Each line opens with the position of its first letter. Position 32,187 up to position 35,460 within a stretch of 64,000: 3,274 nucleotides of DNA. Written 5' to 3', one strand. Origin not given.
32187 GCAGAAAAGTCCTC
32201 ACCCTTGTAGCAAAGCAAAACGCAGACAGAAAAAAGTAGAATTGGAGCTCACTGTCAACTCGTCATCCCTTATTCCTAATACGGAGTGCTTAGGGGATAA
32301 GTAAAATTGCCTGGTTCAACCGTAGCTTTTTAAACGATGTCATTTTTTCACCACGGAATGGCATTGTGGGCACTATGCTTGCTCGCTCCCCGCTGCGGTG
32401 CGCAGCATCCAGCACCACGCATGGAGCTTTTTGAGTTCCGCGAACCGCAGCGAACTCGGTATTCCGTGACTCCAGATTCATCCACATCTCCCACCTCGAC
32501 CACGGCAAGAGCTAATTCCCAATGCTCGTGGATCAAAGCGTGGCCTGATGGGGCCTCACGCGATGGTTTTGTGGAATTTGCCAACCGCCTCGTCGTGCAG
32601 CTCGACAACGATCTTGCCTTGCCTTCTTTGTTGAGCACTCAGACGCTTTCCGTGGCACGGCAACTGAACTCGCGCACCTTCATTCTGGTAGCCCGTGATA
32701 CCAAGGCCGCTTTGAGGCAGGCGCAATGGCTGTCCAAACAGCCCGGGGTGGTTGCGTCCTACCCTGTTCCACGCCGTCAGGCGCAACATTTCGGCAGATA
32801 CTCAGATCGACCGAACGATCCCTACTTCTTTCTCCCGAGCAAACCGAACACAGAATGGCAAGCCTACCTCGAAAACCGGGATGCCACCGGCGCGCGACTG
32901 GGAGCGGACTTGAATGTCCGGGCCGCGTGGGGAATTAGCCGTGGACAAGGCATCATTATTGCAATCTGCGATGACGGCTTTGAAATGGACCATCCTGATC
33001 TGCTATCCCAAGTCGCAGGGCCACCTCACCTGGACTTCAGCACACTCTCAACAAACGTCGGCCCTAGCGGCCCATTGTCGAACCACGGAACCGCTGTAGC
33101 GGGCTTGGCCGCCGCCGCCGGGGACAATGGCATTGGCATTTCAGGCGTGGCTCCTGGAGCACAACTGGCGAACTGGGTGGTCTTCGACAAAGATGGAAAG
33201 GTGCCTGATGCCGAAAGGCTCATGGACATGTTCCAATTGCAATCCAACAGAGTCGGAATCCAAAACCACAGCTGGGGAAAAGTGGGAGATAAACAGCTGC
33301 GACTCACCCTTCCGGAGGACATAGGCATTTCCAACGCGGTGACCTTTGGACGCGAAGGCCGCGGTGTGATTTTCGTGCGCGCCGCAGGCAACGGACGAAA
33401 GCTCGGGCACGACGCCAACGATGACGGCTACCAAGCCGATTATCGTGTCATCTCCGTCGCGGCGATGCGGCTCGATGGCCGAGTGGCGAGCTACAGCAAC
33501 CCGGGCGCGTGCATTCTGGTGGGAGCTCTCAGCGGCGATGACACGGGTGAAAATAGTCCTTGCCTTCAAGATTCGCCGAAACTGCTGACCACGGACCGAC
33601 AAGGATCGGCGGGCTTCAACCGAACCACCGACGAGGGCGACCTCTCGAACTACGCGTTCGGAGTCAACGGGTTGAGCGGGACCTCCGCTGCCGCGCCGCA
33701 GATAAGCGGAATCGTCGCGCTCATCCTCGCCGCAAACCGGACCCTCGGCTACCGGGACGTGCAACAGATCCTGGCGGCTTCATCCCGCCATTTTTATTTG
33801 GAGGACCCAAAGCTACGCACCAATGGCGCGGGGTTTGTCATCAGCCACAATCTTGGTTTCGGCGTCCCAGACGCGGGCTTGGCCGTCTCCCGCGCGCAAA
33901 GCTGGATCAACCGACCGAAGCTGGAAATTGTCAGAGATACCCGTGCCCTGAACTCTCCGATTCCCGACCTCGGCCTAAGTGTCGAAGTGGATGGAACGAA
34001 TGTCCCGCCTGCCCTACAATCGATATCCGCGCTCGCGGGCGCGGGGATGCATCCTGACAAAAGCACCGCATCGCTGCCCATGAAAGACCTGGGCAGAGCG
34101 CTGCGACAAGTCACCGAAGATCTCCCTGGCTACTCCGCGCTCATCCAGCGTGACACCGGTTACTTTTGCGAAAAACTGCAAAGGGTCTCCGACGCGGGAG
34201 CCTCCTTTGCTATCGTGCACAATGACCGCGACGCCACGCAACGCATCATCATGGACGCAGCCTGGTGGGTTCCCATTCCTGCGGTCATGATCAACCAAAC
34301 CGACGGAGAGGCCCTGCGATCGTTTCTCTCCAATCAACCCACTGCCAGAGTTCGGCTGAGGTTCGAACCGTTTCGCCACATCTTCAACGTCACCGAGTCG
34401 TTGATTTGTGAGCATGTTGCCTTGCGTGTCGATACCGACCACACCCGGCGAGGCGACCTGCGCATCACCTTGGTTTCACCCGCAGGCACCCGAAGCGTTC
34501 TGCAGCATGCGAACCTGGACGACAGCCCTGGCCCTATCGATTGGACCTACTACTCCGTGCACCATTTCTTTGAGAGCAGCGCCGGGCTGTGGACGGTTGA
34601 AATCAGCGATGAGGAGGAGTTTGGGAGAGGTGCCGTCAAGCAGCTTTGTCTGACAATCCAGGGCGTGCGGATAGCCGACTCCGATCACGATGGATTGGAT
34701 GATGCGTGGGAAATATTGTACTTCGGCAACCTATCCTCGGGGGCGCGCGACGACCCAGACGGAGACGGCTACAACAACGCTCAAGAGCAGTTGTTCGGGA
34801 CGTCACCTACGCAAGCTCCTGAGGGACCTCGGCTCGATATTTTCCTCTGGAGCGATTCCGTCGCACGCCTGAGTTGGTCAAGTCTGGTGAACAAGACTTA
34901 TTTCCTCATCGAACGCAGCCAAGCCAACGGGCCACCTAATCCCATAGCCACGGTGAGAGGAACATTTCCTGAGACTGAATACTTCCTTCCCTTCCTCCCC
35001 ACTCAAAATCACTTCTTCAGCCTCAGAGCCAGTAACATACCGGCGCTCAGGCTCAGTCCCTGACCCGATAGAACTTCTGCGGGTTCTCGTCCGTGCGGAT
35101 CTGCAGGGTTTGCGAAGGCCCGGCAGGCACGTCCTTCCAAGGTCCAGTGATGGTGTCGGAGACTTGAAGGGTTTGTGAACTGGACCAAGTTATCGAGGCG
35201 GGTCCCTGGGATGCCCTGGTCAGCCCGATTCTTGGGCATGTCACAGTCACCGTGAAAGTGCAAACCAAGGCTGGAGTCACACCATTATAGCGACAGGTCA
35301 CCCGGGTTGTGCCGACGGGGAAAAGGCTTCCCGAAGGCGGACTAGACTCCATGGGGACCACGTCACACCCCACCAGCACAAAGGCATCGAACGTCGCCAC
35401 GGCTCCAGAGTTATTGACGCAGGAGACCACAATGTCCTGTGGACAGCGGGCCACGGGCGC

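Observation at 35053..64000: Minus-strand operon of four very large surface proteins, with a translationally coupled GEVED / IgGFc-binding-like / HYR paralog pair and no secretion machinery in sight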

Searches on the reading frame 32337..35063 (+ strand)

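Call 15: search_protein_families(library=pfam, proteins=[window:32337-35063:+], max_evalue=0.001)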
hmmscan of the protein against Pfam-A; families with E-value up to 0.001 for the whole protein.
window:32337-35063:+ (908 aa): 3 families
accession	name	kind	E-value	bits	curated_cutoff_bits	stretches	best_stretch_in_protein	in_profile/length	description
PF00082.27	Peptidase_S8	-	1.5e-36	126.6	21.8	1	203-509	1-288/288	Subtilase family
PF01483.27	P_proprotein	-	3.7e-20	72.2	21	1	692-772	2-84/86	Proprotein convertase P-domain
PF02225.27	PA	-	5.3e-06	26.9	23.9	1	595-660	24-95/95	PA domain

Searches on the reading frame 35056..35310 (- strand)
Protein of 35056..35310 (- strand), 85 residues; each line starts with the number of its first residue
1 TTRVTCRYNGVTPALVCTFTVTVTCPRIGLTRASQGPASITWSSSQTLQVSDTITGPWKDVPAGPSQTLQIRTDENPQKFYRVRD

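Call 47: search_protein_families(library=pfam, proteins=[window:35056-35310:-], max_evalue=5)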
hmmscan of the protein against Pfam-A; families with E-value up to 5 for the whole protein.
window:35056-35310:- (85 aa): 1 family
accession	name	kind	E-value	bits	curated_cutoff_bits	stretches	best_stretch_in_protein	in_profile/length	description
PF20183.3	DUF6546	-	0.0022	17.9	23.5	1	32-75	135-178/202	Family of unknown function (DUF6546)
